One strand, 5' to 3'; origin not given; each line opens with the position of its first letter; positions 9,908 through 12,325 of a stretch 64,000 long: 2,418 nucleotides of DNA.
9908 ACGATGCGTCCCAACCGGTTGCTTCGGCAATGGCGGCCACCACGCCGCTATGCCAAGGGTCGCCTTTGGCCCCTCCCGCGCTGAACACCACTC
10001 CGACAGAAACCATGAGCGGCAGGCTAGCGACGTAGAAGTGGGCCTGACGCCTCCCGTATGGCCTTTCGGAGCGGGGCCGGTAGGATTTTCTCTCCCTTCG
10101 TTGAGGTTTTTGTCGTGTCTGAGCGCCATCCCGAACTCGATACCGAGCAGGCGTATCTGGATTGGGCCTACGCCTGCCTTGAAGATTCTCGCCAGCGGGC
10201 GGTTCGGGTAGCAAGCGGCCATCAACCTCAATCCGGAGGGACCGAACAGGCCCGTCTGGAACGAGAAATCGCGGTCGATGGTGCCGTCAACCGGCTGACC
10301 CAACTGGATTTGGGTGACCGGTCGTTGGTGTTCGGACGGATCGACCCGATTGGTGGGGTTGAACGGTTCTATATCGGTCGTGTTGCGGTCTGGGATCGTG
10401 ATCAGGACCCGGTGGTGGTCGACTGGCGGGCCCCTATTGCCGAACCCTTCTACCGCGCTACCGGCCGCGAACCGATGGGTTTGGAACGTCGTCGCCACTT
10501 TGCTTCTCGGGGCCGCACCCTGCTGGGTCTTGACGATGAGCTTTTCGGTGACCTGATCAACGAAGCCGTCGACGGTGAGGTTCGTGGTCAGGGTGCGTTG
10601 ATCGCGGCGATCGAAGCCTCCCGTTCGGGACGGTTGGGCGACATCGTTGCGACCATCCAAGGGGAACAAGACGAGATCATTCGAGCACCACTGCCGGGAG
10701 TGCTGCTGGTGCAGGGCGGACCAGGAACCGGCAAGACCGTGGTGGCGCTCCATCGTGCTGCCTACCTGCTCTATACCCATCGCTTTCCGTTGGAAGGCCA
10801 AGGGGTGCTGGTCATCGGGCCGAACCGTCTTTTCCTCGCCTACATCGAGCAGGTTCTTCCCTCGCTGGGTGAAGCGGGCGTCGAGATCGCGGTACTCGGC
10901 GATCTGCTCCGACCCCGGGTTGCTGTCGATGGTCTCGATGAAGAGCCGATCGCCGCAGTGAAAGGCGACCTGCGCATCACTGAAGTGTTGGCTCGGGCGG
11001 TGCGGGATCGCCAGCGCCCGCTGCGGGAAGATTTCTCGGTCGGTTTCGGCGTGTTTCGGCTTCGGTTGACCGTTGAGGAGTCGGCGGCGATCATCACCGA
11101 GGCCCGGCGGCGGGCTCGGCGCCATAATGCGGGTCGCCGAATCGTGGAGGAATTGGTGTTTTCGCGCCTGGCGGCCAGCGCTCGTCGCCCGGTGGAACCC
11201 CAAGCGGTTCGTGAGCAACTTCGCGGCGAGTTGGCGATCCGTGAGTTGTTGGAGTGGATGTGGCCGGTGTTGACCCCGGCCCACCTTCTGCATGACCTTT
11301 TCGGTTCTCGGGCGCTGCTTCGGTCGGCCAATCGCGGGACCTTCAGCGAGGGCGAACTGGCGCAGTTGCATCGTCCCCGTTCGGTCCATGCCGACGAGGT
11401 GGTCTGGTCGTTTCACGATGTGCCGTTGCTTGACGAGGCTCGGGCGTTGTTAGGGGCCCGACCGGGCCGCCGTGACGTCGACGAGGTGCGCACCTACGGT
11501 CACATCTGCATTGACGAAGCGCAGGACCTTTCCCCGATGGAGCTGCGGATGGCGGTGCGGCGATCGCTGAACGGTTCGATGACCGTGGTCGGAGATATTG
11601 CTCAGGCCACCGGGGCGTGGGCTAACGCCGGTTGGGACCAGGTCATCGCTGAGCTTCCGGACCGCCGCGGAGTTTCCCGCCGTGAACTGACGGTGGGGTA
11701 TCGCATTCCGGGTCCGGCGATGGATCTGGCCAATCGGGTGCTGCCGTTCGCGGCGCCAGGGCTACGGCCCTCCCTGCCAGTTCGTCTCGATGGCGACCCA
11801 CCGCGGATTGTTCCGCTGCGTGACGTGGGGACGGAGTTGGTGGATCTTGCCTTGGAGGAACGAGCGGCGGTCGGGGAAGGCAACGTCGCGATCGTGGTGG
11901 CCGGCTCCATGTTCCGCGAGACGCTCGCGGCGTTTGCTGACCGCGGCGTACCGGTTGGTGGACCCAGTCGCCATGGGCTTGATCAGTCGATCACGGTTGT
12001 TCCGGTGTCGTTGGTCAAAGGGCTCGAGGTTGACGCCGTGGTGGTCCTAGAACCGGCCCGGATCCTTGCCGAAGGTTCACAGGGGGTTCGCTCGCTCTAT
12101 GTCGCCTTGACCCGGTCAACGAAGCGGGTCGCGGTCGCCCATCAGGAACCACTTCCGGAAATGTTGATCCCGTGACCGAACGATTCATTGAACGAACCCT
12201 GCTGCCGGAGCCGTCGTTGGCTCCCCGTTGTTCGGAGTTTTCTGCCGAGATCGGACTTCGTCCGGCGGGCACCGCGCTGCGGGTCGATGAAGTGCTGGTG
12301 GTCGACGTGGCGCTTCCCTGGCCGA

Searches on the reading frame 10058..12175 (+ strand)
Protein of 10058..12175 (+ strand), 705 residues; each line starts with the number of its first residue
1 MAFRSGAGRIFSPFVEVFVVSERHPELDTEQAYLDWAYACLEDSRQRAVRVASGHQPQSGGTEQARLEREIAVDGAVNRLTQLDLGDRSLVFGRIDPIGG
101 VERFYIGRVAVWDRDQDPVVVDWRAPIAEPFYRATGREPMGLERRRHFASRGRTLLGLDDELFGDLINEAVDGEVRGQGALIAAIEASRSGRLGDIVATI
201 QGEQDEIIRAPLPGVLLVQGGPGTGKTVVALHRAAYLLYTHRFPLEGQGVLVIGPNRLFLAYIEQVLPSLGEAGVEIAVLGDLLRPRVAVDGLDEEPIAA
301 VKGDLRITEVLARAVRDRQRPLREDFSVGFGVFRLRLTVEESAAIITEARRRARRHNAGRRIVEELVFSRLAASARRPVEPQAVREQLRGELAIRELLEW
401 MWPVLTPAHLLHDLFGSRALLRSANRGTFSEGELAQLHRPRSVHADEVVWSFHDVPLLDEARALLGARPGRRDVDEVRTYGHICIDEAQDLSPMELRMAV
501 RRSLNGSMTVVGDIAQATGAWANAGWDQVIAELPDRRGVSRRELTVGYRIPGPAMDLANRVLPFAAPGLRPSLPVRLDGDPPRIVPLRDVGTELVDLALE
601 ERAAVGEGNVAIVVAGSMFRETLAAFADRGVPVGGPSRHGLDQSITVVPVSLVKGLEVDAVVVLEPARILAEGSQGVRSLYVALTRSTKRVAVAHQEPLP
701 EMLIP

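Call 61: search_protein_families(library=ncbifam, proteins=[window:10058-12175:+], max_evalue=1e-10)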
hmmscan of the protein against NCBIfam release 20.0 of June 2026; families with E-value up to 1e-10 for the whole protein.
window:10058-12175:+ (705 aa): 4 families
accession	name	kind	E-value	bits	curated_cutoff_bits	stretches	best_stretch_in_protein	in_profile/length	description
NF041258.1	motor_HelR_2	exception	5.7e-135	451.2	1100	2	25-468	3-441/713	RNA polymerase recycling motor ATPase HelR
NF041465.1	HelD_MYCSM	equivalog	6.9e-126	421.1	1051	2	24-469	7-447/719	RNA polymerase recycling motor HelD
NF041254.1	motor_HelR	exception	1.5e-106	357.3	750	2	38-468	27-450/706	RNA polymerase recycling motor ATPase HelR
NF041464.1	HelD_BACSU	equivalog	9.7e-43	146.1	419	2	68-288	77-301/779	RNA polymerase recycling motor HelD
